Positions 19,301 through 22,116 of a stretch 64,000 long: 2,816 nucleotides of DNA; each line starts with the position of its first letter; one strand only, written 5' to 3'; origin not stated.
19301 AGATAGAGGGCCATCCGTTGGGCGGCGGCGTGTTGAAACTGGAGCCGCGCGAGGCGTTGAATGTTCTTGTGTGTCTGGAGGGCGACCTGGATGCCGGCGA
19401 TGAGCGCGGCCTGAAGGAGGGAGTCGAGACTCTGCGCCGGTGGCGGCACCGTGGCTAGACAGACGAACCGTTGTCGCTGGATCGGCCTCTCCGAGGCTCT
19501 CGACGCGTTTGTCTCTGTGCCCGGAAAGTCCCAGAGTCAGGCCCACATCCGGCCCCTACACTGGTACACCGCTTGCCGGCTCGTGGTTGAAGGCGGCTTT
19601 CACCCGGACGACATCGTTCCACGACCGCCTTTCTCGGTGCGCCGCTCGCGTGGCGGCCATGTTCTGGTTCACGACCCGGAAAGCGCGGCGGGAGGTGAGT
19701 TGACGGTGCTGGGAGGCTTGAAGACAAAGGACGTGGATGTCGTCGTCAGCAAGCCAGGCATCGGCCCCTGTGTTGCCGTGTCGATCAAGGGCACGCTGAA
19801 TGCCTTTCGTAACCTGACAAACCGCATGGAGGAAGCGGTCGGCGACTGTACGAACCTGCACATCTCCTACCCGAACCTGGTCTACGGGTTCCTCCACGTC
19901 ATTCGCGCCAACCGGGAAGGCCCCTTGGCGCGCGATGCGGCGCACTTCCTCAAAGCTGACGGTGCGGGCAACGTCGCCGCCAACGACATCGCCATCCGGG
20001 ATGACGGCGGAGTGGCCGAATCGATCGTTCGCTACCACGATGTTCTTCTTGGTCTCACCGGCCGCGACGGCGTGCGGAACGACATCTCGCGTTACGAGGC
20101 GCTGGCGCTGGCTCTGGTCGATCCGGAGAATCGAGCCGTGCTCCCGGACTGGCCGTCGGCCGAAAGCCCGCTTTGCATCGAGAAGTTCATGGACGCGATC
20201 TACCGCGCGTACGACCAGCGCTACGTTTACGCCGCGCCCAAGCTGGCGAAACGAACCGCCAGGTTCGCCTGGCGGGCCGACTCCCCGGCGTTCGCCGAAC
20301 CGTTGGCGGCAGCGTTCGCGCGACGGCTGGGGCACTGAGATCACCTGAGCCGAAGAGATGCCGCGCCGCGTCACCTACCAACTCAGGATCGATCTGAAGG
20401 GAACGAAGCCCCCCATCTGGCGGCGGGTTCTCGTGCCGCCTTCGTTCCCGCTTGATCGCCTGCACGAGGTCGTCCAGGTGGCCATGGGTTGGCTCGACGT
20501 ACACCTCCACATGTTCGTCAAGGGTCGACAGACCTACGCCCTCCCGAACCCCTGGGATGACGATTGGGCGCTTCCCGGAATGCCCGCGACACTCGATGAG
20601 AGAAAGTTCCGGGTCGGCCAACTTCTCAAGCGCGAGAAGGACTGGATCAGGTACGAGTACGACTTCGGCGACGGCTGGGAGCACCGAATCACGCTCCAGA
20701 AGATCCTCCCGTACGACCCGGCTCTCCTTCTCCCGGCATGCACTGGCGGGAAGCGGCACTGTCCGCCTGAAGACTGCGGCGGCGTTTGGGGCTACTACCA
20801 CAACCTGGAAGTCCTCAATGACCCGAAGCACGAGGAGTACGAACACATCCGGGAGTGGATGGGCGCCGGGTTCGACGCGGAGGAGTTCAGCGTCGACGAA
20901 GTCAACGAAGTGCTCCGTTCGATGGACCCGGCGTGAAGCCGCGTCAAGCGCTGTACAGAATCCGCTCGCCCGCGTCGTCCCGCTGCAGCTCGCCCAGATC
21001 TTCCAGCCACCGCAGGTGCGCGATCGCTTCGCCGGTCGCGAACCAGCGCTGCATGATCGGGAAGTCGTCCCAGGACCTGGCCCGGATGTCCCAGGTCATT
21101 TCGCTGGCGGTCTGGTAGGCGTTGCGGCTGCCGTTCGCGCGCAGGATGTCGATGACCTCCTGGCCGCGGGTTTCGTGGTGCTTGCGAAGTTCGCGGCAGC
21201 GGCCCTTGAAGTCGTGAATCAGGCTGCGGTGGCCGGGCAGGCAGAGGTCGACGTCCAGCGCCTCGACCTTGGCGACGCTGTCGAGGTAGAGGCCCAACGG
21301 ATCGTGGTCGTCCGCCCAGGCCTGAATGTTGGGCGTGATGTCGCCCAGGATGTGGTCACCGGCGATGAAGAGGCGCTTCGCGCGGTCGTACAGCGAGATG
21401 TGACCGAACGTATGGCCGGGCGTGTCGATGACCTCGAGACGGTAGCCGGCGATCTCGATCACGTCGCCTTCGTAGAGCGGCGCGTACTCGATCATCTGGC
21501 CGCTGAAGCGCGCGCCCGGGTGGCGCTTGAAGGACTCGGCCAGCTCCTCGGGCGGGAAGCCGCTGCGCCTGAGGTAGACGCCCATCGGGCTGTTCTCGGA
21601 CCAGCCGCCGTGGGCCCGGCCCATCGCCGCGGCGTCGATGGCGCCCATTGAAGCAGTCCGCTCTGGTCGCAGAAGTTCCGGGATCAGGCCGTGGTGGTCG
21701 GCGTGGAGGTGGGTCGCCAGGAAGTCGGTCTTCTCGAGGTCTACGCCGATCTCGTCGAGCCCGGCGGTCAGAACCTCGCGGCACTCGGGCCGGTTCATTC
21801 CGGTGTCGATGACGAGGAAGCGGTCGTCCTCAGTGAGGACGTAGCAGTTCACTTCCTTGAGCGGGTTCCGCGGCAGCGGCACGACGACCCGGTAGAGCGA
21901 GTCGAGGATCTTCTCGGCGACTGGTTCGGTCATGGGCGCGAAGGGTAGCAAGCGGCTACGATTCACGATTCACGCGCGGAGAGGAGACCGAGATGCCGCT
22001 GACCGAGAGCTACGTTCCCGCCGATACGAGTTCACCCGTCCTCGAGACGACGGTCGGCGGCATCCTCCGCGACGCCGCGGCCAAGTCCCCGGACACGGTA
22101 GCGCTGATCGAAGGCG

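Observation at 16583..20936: Second small accessory islet: DUF4160, lipoprotein, gamma-class N6A methyltransferase with overlapping unknown ORF, pRiA4b-ORF3-like protein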

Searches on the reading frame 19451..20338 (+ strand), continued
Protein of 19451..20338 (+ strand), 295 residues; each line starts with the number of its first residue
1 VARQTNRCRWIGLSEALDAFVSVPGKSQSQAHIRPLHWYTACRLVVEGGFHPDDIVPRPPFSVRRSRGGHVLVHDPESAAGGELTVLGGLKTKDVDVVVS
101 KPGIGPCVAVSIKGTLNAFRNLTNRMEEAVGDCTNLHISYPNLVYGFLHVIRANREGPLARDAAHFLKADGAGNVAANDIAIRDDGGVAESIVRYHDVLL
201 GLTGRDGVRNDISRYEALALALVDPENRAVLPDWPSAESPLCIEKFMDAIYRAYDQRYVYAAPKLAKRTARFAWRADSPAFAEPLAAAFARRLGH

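Call 63: search_protein_families(library=pfam, proteins=[P0072, P0079, P0087, P0092, P0112, P0118, P0096, P0062, P0047], max_evalue=10)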
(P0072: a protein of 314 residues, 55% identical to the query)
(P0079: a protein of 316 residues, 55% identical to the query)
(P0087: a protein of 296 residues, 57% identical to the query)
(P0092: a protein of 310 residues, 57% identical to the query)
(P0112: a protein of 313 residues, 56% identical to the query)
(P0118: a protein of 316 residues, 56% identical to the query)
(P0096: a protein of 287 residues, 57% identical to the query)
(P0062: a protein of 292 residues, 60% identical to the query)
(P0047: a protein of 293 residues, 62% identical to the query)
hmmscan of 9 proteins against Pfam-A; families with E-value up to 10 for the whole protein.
P0072 (314 aa): 0 families

P0079 (316 aa): 0 families

P0087 (296 aa): 0 families

P0092 (310 aa): 1 family
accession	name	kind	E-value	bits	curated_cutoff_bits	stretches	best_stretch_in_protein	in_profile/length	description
PF04555.19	XhoI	-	0.14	12.5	25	1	92-140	58-107/191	Restriction endonuclease XhoI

P0112 (313 aa): 0 families

P0118 (316 aa): 0 families

P0096 (287 aa): 1 family
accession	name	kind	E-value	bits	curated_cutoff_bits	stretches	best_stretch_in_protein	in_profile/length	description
PF06576.17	DUF1133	-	0.32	10.8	23.1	1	127-210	61-145/176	Protein of unknown function (DUF1133)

P0062 (292 aa): 0 families

P0047 (293 aa): 0 families

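Call 70: search_protein_families(library=pfam, proteins=[L001:8302-8478:+, L001:11390-11791:-, L001:12709-13812:-], max_evalue=0.1)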
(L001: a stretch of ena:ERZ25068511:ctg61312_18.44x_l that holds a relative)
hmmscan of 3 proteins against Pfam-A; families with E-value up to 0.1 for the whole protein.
L001:8302-8478:+ (58 aa): 0 families

L001:11390-11791:- (133 aa): 6 families
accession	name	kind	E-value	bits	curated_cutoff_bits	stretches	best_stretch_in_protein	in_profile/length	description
PF13676.11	TIR_2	-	9.4e-25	87.9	28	1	3-118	1-111/122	TIR domain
PF01582.25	TIR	-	8.2e-07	29.4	21.3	1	7-92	10-96/179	TIR domain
PF10137.14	CAP12-PCTIR_TIR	-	0.00025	21.5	24.7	1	2-64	1-63/119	CAP12/Pycsar effector protein, TIR domain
PF08937.16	ThsB_TIR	-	0.00034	21.4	21.2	1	4-93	1-96/100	Thoeris protein ThsB, TIR-like domain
PF13417.12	GST_N_3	-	0.00075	20.2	22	0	65-116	5-53/75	Glutathione S-transferase, N-terminal domain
PF22350.2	Int_EF-hand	-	0.078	13.6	29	0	38-52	11-25/37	Internalin, EF-hand domain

L001:12709-13812:- (367 aa): 2 families
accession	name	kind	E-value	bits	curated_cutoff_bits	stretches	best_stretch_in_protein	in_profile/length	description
PF01939.22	NucS_C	-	6.5e-09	36.3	24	1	30-100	2-72/124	Endonuclease NucS C-terminal domain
PF04313.20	HSDR_N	-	0.037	14.3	25.1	0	59-110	125-176/198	Type I restriction enzyme R protein N terminus (HSDR_N)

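Call 75: search_protein_families(library=padloc, proteins=[P0087, P0092, P0112, P0072, P0079, P0118, P0096, P0103, P0107, P0055], max_evalue=0.1)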
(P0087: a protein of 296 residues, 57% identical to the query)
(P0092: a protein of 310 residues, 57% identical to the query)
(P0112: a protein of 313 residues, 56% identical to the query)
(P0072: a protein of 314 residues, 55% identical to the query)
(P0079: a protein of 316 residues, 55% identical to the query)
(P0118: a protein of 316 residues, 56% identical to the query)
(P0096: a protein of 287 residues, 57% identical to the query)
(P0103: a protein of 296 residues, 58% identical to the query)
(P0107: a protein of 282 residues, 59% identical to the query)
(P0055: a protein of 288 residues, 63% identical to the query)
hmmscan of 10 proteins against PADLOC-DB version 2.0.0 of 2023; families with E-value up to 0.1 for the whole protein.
P0087 (296 aa): 2 families
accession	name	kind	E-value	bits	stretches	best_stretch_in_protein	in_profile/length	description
PDLC03558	REase_II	-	3.6e-05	21.3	1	120-227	148-242/293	Type II restriction enzyme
PDLC03540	REase_II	-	0.016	12.9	1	90-141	85-138/247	Type II restriction enzyme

P0092 (310 aa): 2 families
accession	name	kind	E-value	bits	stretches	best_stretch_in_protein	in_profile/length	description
PDLC03540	REase_II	-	0.0015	16.3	1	91-141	85-137/247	Type II restriction enzyme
PDLC03558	REase_II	-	0.017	12.6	0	125-157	152-184/293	Type II restriction enzyme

P0112 (313 aa): 2 families
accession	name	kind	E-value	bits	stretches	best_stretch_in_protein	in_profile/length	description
PDLC03558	REase_II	-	7.3e-06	23.6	1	129-235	148-239/293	Type II restriction enzyme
PDLC03540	REase_II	-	0.011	13.5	1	99-153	85-141/247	Type II restriction enzyme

P0072 (314 aa): 1 family
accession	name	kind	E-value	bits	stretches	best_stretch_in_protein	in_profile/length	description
PDLC03540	REase_II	-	0.04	11.6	1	94-143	86-137/247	Type II restriction enzyme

P0079 (316 aa): 2 families
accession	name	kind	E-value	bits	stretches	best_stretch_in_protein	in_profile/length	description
PDLC03540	REase_II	-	0.013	13.2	1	94-143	86-137/247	Type II restriction enzyme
PDLC03558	REase_II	-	0.016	12.7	0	72-114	70-112/293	Type II restriction enzyme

P0118 (316 aa): 1 family
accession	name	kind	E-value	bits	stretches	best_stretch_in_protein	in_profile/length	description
PDLC03558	REase_II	-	0.033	11.6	0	128-222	153-233/293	Type II restriction enzyme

P0096 (287 aa): 2 families
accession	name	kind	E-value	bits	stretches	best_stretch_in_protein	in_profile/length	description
PDLC03558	REase_II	-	8.1e-05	20.2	1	124-209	151-236/293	Type II restriction enzyme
PDLC03540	REase_II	-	0.0049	14.6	1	91-141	85-137/247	Type II restriction enzyme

P0103 (296 aa): 2 families
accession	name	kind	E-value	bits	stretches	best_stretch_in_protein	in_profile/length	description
PDLC03558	REase_II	-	6.7e-05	20.4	1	124-214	151-241/293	Type II restriction enzyme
PDLC03540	REase_II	-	0.0064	14.2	1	91-141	85-137/247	Type II restriction enzyme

P0107 (282 aa): 2 families
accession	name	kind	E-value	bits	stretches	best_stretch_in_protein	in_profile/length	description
PDLC03558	REase_II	-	0.00014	19.4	1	125-212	152-239/293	Type II restriction enzyme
PDLC03540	REase_II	-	0.0077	14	1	90-141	83-137/247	Type II restriction enzyme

P0055 (288 aa): 2 families
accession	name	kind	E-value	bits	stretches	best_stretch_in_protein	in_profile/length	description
PDLC03540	REase_II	-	0.049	11.4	1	98-135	101-140/247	Type II restriction enzyme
PDLC03558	REase_II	-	0.053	10.9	0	117-144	153-180/293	Type II restriction enzyme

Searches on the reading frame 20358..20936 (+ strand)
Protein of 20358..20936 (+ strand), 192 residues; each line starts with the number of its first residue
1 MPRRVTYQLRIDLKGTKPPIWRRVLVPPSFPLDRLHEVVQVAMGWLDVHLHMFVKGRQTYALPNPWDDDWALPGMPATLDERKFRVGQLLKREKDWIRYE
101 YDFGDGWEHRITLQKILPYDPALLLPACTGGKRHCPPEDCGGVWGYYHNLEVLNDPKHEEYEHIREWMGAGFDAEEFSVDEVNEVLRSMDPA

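Call 3: search_protein_families(library=pfam, proteins=[window:20358-20936:+], max_evalue=0.01)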
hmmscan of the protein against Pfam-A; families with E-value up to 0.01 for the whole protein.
window:20358-20936:+ (192 aa): 1 family
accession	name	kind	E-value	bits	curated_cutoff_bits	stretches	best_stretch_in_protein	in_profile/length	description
PF07929.16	PRiA4_ORF3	-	1.1e-63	214.5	26.6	1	6-181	2-173/173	Plasmid pRiA4b ORF-3-like protein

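Call 4: search_protein_families(library=ncbifam, proteins=[window:20358-20936:+], max_evalue=0.01)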
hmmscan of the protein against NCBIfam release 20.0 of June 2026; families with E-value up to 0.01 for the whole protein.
window:20358-20936:+ (192 aa): 0 families

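Call 5: search_protein_families(library=padloc, proteins=[window:20358-20936:+], max_evalue=0.01)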
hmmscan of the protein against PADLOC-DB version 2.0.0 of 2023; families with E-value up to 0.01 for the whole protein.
window:20358-20936:+ (192 aa): 0 families

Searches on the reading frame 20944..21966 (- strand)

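Call 3: search_protein_families(library=pfam, proteins=[window:20944-21966:-], max_evalue=0.01)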
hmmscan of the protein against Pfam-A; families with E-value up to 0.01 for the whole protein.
window:20944-21966:- (340 aa): 2 families
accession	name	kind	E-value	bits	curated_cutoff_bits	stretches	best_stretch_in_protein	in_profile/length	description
PF00753.33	Lactamase_B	-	8.2e-21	75.3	22.7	1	39-246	6-196/196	Metallo-beta-lactamase superfamily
PF21221.3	B_lactamase-like_C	-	5.3e-06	26.5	27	1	305-327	24-46/46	Metallo-beta-lactamase-like, C-terminal domain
